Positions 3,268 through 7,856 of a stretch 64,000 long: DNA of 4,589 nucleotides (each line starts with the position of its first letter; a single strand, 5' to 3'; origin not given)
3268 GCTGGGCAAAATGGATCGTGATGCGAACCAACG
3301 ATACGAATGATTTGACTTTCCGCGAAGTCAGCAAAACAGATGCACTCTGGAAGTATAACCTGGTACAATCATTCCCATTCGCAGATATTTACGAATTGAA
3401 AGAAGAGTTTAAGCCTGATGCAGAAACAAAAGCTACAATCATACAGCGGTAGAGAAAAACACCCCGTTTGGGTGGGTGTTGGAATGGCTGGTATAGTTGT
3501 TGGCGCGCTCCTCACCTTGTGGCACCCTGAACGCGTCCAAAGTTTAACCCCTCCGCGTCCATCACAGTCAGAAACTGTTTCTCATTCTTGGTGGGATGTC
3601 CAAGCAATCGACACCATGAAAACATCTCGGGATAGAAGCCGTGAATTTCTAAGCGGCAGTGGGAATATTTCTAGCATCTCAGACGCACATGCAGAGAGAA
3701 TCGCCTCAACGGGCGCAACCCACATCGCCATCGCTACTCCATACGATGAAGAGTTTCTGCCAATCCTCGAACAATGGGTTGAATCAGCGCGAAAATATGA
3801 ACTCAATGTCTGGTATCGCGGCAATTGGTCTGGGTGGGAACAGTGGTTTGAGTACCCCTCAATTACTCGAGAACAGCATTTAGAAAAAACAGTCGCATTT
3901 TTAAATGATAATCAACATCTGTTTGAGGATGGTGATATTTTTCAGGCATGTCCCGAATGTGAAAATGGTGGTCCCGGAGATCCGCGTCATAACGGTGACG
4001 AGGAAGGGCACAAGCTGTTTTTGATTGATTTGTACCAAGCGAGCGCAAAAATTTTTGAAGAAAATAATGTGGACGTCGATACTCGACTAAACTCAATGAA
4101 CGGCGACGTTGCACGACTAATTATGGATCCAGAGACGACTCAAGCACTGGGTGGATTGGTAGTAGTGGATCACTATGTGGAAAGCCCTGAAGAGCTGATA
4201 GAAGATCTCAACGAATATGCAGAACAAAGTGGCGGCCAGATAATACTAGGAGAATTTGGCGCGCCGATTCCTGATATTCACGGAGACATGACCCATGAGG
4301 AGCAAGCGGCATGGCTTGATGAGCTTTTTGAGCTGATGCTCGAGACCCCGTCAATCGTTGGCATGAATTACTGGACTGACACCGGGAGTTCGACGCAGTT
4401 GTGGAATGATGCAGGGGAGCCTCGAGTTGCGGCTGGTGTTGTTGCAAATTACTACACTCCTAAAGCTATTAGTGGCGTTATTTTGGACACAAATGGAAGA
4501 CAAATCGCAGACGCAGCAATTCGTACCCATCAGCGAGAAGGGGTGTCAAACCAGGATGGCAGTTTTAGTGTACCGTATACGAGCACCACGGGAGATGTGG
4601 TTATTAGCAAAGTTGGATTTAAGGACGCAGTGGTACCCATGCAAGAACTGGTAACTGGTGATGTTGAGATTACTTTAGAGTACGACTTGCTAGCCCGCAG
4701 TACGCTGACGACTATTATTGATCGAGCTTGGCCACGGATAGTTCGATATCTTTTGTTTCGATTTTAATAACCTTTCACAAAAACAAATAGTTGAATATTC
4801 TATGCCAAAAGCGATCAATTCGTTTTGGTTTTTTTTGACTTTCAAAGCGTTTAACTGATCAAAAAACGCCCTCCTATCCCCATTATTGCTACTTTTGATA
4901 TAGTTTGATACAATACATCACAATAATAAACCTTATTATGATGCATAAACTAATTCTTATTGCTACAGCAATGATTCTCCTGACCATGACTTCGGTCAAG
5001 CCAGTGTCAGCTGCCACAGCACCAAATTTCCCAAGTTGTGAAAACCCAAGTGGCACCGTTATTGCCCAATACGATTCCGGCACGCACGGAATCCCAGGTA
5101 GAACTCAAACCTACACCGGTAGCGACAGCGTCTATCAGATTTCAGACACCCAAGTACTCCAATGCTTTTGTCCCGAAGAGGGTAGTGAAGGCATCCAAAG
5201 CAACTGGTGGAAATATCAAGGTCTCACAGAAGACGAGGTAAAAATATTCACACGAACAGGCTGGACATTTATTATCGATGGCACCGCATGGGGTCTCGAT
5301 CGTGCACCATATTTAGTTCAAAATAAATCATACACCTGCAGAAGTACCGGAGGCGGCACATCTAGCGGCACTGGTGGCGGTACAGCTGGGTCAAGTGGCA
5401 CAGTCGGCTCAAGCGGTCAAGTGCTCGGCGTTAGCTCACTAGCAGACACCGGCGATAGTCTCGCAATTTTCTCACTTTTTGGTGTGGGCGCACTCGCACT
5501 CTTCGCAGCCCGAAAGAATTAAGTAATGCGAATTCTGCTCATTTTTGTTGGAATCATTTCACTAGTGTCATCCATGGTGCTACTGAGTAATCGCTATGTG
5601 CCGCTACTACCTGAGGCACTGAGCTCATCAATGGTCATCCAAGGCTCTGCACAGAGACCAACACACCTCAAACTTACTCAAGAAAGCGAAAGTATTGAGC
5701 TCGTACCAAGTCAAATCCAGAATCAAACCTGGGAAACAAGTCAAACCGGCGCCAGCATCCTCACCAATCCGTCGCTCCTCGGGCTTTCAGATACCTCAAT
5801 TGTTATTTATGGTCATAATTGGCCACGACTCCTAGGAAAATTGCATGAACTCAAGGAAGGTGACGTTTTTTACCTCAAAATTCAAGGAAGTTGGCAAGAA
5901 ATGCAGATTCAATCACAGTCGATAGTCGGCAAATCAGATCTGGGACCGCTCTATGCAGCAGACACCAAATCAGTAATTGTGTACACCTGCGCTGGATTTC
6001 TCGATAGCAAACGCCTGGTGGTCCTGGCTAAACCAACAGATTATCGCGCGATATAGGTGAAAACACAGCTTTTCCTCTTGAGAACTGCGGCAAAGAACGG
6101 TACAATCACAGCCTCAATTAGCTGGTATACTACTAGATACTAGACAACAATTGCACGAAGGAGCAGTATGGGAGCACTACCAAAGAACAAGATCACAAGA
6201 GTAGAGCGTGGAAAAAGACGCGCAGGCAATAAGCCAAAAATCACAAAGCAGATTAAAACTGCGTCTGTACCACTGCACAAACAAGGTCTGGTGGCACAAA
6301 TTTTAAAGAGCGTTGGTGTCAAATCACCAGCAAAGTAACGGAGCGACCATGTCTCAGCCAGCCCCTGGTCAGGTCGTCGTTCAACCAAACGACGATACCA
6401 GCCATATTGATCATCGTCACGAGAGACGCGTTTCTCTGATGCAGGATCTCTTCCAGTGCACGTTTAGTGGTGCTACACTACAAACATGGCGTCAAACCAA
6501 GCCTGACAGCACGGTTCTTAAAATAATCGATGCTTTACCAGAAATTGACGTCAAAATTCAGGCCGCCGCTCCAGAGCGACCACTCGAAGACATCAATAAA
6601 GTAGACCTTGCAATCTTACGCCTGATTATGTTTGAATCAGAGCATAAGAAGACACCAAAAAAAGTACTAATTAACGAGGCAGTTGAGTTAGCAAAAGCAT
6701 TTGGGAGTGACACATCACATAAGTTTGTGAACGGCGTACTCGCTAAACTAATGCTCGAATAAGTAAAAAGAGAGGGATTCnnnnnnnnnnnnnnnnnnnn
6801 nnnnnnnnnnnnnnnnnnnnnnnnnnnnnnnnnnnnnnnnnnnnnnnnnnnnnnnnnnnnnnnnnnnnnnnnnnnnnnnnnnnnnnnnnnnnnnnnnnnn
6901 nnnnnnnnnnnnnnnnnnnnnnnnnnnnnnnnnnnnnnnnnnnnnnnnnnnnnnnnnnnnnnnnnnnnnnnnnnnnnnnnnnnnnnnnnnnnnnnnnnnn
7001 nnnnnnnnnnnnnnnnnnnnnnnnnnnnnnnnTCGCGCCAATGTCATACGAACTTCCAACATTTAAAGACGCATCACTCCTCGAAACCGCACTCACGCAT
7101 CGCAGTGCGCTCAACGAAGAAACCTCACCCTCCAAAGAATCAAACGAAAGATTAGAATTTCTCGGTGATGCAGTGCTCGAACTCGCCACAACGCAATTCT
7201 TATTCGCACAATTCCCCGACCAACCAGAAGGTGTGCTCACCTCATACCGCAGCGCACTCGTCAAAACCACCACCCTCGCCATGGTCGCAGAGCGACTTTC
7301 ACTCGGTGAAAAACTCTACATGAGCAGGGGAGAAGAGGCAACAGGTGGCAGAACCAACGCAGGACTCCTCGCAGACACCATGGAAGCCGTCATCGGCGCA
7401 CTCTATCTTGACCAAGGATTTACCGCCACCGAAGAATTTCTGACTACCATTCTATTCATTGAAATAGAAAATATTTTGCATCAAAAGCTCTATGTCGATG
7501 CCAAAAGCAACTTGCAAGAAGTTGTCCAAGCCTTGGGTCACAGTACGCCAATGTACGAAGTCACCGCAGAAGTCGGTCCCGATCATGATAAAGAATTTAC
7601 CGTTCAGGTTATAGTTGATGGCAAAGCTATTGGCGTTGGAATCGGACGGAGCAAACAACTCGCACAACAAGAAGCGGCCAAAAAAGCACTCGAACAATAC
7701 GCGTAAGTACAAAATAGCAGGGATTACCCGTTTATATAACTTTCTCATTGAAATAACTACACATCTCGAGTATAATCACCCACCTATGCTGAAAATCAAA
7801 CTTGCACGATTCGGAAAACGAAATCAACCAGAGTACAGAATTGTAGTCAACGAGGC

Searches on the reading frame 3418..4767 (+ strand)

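Call 94: search_protein_families(library=pfam, proteins=[window:3418-4767:+], max_evalue=0.0001)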
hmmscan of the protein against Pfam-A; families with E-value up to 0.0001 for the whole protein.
window:3418-4767:+ (449 aa): 1 family
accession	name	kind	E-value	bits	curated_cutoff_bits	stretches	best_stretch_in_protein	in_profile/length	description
PF13620.12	CarboxypepD_reg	-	2.6e-05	24.9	32.3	1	351-417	2-78/82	Carboxypeptidase regulatory-like domain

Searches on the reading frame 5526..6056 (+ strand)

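Call 94: search_protein_families(library=pfam, proteins=[window:5526-6056:+], max_evalue=0.0001)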
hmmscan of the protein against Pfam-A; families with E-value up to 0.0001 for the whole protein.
window:5526-6056:+ (176 aa): 1 family
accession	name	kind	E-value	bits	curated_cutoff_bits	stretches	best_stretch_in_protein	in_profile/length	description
PF04203.18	Sortase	-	8.6e-11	42.1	26.6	1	65-170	14-124/125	Sortase domain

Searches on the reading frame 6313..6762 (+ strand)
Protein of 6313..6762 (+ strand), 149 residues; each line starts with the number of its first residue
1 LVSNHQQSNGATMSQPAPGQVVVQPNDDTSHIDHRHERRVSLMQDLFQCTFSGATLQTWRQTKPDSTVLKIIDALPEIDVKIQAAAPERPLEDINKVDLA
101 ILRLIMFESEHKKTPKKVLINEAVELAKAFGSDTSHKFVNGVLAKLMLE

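Call 94: search_protein_families(library=pfam, proteins=[window:6313-6762:+], max_evalue=0.0001)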
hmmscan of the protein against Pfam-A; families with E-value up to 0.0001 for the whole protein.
window:6313-6762:+ (149 aa): 1 family
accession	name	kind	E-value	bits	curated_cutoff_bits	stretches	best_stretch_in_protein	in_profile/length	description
PF01029.23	NusB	-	5.2e-21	75.9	23.1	1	66-146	50-131/133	NusB family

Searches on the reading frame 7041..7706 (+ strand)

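Call 94: search_protein_families(library=pfam, proteins=[window:7041-7706:+], max_evalue=0.0001)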
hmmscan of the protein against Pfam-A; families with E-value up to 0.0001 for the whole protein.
window:7041-7706:+ (221 aa): 5 families
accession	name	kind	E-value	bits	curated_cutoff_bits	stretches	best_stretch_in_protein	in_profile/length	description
PF14622.11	Ribonucleas_3_3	-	6.1e-36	123.9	35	1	10-138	1-124/128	Ribonuclease-III-like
PF00636.31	Ribonuclease_3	-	2.1e-24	86.7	27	1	36-126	1-102/102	Ribonuclease III domain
PF00035.32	dsrm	-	3.5e-18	66.4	23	1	154-219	1-65/66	Double-stranded RNA binding motif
PF22935.1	RM44_endonuclase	-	2.1e-07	31.6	27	1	14-121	23-139/139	Large ribosomal subunit protein mL44, endonuclease domain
PF14709.13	DND1_DSRM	-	3.3e-05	24.5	25.7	1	153-202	2-56/80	double strand RNA binding domain from DEAD END PROTEIN 1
